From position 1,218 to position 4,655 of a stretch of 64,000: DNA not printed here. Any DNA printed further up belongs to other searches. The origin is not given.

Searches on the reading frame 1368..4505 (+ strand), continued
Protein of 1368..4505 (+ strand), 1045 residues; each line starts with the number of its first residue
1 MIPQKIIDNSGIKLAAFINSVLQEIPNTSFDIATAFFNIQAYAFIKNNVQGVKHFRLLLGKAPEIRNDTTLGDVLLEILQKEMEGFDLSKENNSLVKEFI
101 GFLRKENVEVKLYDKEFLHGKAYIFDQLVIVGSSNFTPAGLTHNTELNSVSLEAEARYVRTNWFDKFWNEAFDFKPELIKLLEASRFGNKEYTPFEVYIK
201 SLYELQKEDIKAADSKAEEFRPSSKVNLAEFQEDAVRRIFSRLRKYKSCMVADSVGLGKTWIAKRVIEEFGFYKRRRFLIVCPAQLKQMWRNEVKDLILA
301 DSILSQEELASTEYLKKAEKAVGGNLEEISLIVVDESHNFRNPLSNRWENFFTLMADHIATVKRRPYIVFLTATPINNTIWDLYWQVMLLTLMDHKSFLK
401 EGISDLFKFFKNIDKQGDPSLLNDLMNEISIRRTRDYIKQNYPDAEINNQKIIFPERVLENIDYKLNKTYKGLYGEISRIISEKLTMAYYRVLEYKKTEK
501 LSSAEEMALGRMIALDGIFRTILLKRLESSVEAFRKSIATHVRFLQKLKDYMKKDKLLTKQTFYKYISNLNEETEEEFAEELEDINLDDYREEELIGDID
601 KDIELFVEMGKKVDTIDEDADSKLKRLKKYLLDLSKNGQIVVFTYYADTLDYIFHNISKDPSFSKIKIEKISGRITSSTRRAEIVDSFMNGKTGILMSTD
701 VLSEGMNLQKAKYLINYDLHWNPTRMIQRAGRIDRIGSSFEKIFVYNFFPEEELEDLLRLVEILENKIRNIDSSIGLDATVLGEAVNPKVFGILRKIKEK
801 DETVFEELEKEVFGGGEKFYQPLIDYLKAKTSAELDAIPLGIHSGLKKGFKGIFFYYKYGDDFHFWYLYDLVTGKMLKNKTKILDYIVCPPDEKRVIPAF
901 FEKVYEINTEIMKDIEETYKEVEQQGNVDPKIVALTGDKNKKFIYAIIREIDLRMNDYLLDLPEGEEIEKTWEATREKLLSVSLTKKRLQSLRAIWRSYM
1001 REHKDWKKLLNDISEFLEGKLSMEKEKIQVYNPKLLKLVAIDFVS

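Call 64: search_solved_structures(query=A2, max_evalue=0.1)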
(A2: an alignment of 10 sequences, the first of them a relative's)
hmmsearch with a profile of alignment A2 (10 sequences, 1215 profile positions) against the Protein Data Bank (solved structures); distinct sequences matched with E-value up to 0.1: 4.
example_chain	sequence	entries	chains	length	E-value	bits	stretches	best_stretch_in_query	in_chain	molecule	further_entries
8cxz_A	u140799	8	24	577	4.8e-06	27.9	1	675-820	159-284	Site-specific DNA-methyltransferase (adenine-specific)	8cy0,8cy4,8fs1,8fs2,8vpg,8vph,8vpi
7lni_A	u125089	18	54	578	4.8e-06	27.8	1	675-820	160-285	Site-specific DNA-methyltransferase (adenine-specific)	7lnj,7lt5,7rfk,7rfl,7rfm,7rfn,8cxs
8zek_A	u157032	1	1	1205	0.0069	17.4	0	429-480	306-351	site-specific DNA-methyltransferase (adenine-specific)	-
5hr4_C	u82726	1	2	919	0.039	14.9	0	398-498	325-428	MmeI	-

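Call 73: search_protein_families(library=phrogs, proteins=[window:1368-4505:+], max_evalue=0.001)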
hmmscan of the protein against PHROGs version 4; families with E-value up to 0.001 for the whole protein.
window:1368-4505:+ (1045 aa): 7 families
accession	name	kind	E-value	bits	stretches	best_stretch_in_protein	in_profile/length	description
phrog_26785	-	unknown function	2.7e-85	288.2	1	19-808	19-900/1087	-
phrog_62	-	DNA, RNA and nucleotide metabolism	3.7e-46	158.3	1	171-790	656-1148/1881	DNA helicase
phrog_23807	-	unknown function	8e-40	137.4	2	328-792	260-693/1053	-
phrog_16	-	DNA, RNA and nucleotide metabolism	3.2e-24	86.2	2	174-402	233-445/986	DNA helicase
phrog_1685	-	unknown function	4.4e-13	48.4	1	682-771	1457-1545/2278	-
phrog_11801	-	other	3.3e-10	38.8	1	555-753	1305-1473/2269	DNA methyltransferase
phrog_9690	-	DNA, RNA and nucleotide metabolism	0.0007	19.7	0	634-749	155-269/306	DNA helicase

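Call 89: search_solved_structures(query=A4, max_evalue=0.00001)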
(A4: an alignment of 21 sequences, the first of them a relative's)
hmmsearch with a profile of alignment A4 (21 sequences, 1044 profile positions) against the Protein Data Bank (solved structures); distinct sequences matched with E-value up to 0.00001: 184 (the best 60 are shown).
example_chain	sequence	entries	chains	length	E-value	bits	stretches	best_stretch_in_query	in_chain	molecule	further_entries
7otq_K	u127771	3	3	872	2.7e-22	81.9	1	221-443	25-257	Chromodomain-helicase-DNA-binding protein 1-like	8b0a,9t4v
7epu_B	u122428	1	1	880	3.2e-22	81.6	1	222-443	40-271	Chromodomain-helicase-DNA-binding protein 1-like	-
7enn_K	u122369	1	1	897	3.4e-22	81.5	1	222-443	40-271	Chromodomain-helicase-DNA-binding protein 1-like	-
1z63_A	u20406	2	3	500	2.3e-21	78.8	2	247-441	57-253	Helicase of the snf2/rad54 family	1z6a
6fhs_G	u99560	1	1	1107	4.5e-19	71.2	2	619-770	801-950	Ino80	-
8oo7_G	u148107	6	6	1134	4.9e-19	71.1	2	619-770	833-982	Chromatin-remodeling ATPase Ino80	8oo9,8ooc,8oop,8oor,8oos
8atf_G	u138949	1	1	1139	6.2e-19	70.7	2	619-770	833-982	Ino80 ATPase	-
8so8_A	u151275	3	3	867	1.1e-18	69.9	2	675-740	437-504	RNA polymerase-associated protein RapA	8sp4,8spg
6bog_A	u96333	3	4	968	1.8e-18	69.2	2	675-740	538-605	RNA polymerase-associated protein RapA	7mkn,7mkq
4s20_K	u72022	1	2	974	1.8e-18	69.2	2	675-740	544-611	RNA polymerase-associated protein RapA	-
7m8e_F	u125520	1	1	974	1.8e-18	69.2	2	675-740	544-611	RNA polymerase-associated protein RapA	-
6igm_H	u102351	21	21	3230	4.3e-18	68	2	622-762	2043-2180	Helicase SRCAP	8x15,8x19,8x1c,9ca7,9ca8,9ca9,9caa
6ryr_W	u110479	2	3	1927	4.5e-18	67.9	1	622-762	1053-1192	Chromodomain-helicase-DNA-binding protein 4,Chromodomain-helicase-DNA-binding protein 4,Ch | Chromodomain-helicase-DNA-binding protein 4,CHD4,Chromodomain-helic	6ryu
6jyl_K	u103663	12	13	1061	2.3e-17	65.5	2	621-758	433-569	ISWI chromatin-remodeling complex ATPase ISW1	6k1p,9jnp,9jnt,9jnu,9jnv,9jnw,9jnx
7x3t_V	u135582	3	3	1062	2.3e-17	65.5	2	621-758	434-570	ISWI chromatin-remodeling complex ATPase ISW1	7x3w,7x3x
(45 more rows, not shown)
